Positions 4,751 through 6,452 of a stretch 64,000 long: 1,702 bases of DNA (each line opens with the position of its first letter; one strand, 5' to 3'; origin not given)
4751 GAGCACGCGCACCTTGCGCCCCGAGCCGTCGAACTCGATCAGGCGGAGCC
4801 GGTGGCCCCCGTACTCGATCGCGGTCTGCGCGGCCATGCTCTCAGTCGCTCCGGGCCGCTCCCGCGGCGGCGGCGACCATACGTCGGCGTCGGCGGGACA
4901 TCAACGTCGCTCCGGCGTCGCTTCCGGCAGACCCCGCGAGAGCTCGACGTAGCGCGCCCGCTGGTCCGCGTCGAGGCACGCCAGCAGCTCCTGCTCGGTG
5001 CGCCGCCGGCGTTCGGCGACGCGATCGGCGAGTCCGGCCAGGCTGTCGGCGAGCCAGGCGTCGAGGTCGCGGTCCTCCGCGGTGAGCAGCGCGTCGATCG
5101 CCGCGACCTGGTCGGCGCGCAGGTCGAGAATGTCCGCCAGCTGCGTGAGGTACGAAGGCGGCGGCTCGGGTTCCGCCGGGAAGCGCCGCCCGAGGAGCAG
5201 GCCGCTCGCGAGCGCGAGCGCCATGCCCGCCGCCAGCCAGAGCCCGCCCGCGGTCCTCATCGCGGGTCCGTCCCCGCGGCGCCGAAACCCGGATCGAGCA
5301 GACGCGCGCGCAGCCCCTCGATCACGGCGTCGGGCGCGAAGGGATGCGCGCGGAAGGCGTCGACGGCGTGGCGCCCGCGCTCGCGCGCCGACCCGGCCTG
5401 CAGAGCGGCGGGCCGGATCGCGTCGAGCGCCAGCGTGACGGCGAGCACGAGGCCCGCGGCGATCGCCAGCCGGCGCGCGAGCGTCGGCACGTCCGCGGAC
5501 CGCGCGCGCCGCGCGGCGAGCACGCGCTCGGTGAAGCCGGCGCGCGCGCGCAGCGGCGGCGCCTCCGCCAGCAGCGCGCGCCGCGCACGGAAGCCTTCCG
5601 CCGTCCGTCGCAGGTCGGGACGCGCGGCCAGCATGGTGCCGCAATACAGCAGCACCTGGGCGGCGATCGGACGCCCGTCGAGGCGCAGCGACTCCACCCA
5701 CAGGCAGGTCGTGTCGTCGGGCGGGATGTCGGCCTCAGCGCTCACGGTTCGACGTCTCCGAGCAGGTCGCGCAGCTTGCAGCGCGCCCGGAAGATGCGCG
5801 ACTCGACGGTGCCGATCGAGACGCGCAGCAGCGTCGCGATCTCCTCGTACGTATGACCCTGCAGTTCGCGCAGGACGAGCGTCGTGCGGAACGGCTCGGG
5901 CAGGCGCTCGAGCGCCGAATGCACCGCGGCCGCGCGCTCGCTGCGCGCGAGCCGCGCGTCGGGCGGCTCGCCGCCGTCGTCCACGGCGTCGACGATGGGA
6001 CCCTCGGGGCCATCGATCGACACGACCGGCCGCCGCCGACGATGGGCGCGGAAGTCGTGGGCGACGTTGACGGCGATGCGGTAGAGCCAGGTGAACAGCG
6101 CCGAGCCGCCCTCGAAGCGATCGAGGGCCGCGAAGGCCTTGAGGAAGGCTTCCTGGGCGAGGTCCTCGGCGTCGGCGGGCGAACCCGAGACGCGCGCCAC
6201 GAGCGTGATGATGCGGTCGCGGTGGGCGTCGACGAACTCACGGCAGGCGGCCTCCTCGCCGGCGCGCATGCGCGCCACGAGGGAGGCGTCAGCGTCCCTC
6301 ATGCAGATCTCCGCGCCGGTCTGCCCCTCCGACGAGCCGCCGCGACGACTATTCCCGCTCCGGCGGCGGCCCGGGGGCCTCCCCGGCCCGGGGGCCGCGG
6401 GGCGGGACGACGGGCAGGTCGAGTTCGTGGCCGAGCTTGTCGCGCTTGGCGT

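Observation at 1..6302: Orphan PilM-PilN fusion plus PilO-like pair embedded between an ECF sigma / anti-sigma / CnrX-like module and a complex sensor kinase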

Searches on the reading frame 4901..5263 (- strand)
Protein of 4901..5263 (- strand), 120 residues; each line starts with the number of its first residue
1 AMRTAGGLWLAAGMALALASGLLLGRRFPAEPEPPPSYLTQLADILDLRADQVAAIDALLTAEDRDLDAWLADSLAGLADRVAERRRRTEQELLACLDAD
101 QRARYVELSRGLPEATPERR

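Call 7: search_protein_families(library=pfam, proteins=[window:4901-5263:-], max_evalue=1)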
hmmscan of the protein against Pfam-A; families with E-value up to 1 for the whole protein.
window:4901-5263:- (120 aa): 3 families
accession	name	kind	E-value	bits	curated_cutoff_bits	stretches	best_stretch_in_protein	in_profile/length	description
PF03937.21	Sdh5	-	0.043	14.2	27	1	46-73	28-55/76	Flavinator of succinate dehydrogenase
PF07664.17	FeoB_C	-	0.15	12.3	26.6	1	9-34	4-31/54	Ferrous iron transport protein B C terminus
PF06754.17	PhnG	-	0.17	12.4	32.4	1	48-95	85-131/142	Phosphonate metabolism protein PhnG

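Call 8: search_protein_families(library=ncbifam, proteins=[window:4901-5263:-], max_evalue=1)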
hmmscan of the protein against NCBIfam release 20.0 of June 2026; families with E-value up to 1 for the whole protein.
window:4901-5263:- (120 aa): 1 family
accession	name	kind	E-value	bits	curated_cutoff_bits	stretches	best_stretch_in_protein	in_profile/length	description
TIGR03293.1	PhnG_redo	equivalog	0.015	15.3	89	1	49-94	87-131/144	phosphonate C-P lyase system protein PhnG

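Call 79: search_solved_structures(query=A4, max_evalue=10, show_alignments=2)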
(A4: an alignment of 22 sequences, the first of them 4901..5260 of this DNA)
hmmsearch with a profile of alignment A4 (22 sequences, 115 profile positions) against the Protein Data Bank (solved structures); distinct sequences matched with E-value up to 10: 67 (the best 60 are shown).
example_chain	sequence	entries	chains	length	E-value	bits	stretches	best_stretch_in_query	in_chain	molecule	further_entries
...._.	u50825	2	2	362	0.00015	25.2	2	9-99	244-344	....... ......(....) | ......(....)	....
3oeo_A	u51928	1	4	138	0.00062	23.2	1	42-109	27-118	Spheroplast protein Y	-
3ugm_A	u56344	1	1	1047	0.00078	22.9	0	8-58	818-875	TAL effector AvrBs3/PthA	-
5wnw_A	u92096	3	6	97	0.00094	22.6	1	46-109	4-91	Periplasmic chaperone Spy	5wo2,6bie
3o39_A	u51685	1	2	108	0.00095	22.6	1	45-109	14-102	Periplasmic protein related to spheroblast formation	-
5wo1_A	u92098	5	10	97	0.001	22.5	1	46-109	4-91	Periplasmic chaperone Spy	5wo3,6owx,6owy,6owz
2ypf_A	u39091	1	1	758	0.0018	21.7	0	6-58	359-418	AVRBS3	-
7bqq_A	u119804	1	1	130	0.025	18.1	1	33-76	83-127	Gogy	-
3v6p_A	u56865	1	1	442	0.043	17.3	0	5-58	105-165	dHax3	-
6v39_X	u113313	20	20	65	0.047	17.1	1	83-111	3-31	50S ribosomal protein L29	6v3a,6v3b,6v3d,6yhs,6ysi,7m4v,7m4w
6fb1_A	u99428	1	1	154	0.058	16.9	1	7-99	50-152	DNA endonuclease I-CreI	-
6fb0_A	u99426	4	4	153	0.063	16.7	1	7-99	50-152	DNA endonuclease I-CreI | I-CreI monomer A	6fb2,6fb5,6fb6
4osk_A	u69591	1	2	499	0.091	16.2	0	6-58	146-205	Hax3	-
6jw0_A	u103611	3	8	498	0.11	15.9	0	5-58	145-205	TAL effector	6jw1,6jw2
4gjp_A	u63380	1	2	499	0.12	15.9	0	5-58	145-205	Hax3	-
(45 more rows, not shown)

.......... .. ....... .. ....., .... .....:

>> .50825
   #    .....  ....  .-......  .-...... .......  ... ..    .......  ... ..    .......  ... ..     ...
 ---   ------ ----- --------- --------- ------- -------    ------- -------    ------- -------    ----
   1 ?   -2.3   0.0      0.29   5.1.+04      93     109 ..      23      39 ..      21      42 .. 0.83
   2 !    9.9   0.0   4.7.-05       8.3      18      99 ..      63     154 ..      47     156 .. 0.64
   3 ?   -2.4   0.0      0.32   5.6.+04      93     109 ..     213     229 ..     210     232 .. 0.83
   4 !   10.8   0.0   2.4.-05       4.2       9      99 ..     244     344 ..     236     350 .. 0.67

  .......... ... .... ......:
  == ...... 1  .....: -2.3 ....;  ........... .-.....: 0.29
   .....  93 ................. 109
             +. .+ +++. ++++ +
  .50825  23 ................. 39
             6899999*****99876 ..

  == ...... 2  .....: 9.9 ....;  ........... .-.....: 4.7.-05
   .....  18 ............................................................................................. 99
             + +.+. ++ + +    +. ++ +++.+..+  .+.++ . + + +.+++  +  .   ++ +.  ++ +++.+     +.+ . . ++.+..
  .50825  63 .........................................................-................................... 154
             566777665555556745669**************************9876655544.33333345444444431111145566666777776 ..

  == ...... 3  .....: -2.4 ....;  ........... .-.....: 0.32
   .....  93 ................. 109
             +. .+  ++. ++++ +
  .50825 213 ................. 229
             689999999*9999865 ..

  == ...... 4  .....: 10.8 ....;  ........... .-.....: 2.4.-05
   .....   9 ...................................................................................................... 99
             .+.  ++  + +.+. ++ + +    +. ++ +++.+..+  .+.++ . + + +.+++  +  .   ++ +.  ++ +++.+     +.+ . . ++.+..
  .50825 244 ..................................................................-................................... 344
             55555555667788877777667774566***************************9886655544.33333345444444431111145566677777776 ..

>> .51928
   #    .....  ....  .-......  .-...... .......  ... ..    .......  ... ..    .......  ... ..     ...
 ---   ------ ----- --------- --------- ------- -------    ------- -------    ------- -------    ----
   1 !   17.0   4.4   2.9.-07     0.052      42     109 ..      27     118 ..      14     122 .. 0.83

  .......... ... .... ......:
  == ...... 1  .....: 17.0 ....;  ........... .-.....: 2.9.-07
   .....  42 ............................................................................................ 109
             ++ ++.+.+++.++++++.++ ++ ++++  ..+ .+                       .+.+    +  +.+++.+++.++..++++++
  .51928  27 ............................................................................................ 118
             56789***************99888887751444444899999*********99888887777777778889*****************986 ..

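Call 81: search_protein_families(library=pfam, alignment_id=A4, max_evalue=1)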
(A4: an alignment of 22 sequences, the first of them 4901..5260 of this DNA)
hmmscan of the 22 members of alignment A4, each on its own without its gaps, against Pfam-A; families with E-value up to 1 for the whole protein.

A. member 1, window:4901-5260:- (119 aa): 3 families
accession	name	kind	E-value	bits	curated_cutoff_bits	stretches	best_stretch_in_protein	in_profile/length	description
PF03937.21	Sdh5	-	0.042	14.2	27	1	45-72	28-55/76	Flavinator of succinate dehydrogenase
PF07664.17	FeoB_C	-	0.14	12.3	26.6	1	8-33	4-31/54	Ferrous iron transport protein B C terminus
PF06754.17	PhnG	-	0.17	12.4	32.4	1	47-94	85-131/142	Phosphonate metabolism protein PhnG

B. families by the number of members that match (of 22 scanned): 36 families (the first 25 are shown)
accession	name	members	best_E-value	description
PF07813.17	LTXXQ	10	0.001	LTXXQ motif family protein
PF13801.11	Metal_resist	6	0.0024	Heavy-metal resistance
PF03937.21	Sdh5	3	0.042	Flavinator of succinate dehydrogenase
PF18082.7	NAT_N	3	0.052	N-acyltransferase N-terminal domain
PF04391.17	DUF533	2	0.025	Protein of unknown function (DUF533)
PF10112.14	Halogen_Hydrol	1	0.0042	5-bromo-4-chloroindolyl phosphate hydrolysis protein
PF00875.24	DNA_photolyase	1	0.0086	DNA photolyase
PF07034.17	ORC3_N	1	0.01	Origin recognition complex (ORC) subunit 3 N-terminus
PF03632.21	Glyco_hydro_65m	1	0.014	Glycosyl hydrolase family 65 central catalytic domain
PF13543.13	SAM_KSR1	1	0.016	SAM like domain present in kinase suppressor RAS 1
PF19938.4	DUF6400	1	0.02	Family of unknown function (DUF6400)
PF16331.10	TolA_bind_tri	1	0.023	TolA binding protein trimerisation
PF22002.1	MTLN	1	0.035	Mitoregulin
PF23430.1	DUF7117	1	0.04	Family of unknown function (DUF7117)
PF24262.1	DUF7463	1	0.054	Family of unknown function (DUF7463)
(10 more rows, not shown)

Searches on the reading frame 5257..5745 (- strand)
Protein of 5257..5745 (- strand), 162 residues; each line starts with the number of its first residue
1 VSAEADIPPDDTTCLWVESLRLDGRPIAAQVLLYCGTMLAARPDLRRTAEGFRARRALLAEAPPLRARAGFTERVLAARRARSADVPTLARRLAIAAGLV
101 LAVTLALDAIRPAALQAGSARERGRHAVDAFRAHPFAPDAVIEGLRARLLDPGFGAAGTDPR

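Call 7: search_protein_families(library=pfam, proteins=[window:5257-5745:-], max_evalue=1)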
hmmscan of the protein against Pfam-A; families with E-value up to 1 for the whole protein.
window:5257-5745:- (162 aa): 0 families

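Call 8: search_protein_families(library=ncbifam, proteins=[window:5257-5745:-], max_evalue=1)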
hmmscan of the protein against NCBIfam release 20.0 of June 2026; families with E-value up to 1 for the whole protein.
window:5257-5745:- (162 aa): 1 family
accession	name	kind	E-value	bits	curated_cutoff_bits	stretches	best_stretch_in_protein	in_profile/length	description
NF052375.1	antisigma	equivalog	0.023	14.7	100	1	38-116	21-109/217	anti-sigma factor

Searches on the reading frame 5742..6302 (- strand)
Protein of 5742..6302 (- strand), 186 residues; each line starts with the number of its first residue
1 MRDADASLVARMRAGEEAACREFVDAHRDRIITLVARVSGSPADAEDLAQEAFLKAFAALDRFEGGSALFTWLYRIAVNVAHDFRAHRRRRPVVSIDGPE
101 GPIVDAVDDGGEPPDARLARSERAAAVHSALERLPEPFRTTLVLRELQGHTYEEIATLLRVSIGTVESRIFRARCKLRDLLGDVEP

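Call 7: search_protein_families(library=pfam, proteins=[window:5742-6302:-], max_evalue=1)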
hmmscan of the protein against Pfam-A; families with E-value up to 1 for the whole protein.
window:5742-6302:- (186 aa): 7 families
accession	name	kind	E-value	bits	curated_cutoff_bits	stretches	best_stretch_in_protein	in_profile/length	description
PF04542.20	Sigma70_r2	-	9.2e-17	61.1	24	1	24-91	2-71/71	Sigma-70 region 2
PF08281.18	Sigma70_r4_2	-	4.4e-15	55.5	25.7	1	126-176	3-53/54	Sigma-70, region 4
PF04545.22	Sigma70_r4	-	3.8e-10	39.5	24.1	1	130-178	1-49/50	Sigma-70, region 4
PF07638.17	Sigma70_ECF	-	9.6e-05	22.8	21.1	1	48-179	52-181/185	ECF sigma factor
PF13384.12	HTH_23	-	0.0022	18.2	24.6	1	143-170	11-37/50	Homeodomain-like domain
PF13518.12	HTH_28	-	0.035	14.6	25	1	138-169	1-32/52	Helix-turn-helix domain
PF13542.12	HTH_Tnp_ISL3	-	0.077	12.9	27.4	1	142-170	19-47/51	Helix-turn-helix domain of transposase family ISL3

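Call 8: search_protein_families(library=ncbifam, proteins=[window:5742-6302:-], max_evalue=1)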
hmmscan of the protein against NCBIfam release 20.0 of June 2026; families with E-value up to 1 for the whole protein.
window:5742-6302:- (186 aa): 106 families (the best 25 are shown)
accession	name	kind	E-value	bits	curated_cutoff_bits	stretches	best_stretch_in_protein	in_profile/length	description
TIGR02939.1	RpoE_Sigma70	equivalog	2.7e-42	144.9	236.15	1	2-176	4-181/190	RNA polymerase sigma factor RpoE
NF004113.0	PRK05602.1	equivalog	4.9e-38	130.8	208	1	2-183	29-203/211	RNA polymerase sigma factor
NF008888.0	PRK11922.1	equivalog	6.9e-36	124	204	1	3-181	15-196/231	RNA polymerase sigma factor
NF007225.0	PRK09643.1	equivalog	2.3e-33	115.6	190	1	4-184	13-185/204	RNA polymerase sigma factor SigM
NF007223.0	PRK09641.1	equivalog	3.4e-33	115.1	209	1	6-182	6-185/187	RNA polymerase sigma factor SigW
NF009166.1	PRK12513.1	equivalog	2.3e-32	112.3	206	1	3-183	7-188/193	RNA polymerase sigma factor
NF009171.0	PRK12518.1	equivalog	1.1e-30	106.8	208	1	3-181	12-184/191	RNA polymerase sigma factor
NF007229.0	PRK09647.1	equivalog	2.4e-30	105.5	265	1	14-183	40-204/220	RNA polymerase sigma factor SigE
TIGR02948.1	SigW_bacill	equivalog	5.7e-30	104.8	243.1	1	6-184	6-187/187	RNA polymerase sigma factor SigW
TIGR02937.1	sigma70-ECF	superfamily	7.8e-30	103.7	42.9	1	19-180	2-164/165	sigma-70 family RNA polymerase sigma factor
NF006089.0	PRK08241.1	subfamily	3.1e-29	102.1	240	1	6-179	10-202/343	RNA polymerase subunit sigma-70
NF009185.0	PRK12533.1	equivalog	7.5e-29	101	248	1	14-182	25-194/231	RNA polymerase sigma factor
TIGR02947.1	SigH_actino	hypoth_equivalog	8.7e-27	94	251.55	1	29-184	22-182/193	RNA polymerase sigma-70 factor, TIGR02947 family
TIGR02960.1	SigX5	hypoth_equivalog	5.7e-26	91.5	264.75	2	17-94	4-81/322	RNA polymerase sigma-70 factor, TIGR02960 family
NF009176.0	PRK12524.1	equivalog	7.9e-26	91.1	264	1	4-181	12-184/196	RNA polymerase sigma factor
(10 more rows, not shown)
